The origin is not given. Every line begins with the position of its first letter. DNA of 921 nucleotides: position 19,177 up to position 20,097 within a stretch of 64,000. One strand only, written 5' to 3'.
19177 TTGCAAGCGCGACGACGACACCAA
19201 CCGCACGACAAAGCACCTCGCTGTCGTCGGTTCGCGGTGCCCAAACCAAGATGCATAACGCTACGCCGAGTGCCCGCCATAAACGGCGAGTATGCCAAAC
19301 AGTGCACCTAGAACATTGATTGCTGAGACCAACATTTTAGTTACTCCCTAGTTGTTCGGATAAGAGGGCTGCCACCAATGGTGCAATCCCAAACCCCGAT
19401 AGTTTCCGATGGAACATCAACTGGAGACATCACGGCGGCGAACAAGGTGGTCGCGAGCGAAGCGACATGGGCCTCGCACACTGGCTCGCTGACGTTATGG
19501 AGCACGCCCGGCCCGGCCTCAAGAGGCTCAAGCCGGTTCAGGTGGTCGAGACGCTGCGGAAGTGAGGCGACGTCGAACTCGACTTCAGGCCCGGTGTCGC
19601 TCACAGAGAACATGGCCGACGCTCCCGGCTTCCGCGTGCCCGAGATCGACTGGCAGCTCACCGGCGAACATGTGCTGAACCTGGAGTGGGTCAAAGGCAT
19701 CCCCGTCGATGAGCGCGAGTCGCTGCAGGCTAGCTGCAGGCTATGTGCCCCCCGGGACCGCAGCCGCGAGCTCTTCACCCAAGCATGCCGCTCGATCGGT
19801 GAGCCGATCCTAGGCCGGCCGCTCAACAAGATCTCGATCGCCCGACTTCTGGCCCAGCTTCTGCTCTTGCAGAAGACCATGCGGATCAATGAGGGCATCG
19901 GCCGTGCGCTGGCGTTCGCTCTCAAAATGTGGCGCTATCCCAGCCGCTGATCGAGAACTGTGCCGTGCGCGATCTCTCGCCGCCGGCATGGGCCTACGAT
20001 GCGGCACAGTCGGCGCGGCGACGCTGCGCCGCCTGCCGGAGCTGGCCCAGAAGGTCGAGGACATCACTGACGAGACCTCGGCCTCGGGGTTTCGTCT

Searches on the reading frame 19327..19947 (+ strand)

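Call 38: search_protein_families(library=pfam, proteins=[window:19327-19947:+], max_evalue=0.01)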
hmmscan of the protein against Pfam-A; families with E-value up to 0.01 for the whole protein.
window:19327-19947:+ (207 aa): 1 family
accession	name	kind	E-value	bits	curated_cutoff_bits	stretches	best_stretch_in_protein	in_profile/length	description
PF03109.22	ABC1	-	2.6e-08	33.7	22.9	1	92-135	120-163/244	ABC1 atypical kinase-like domain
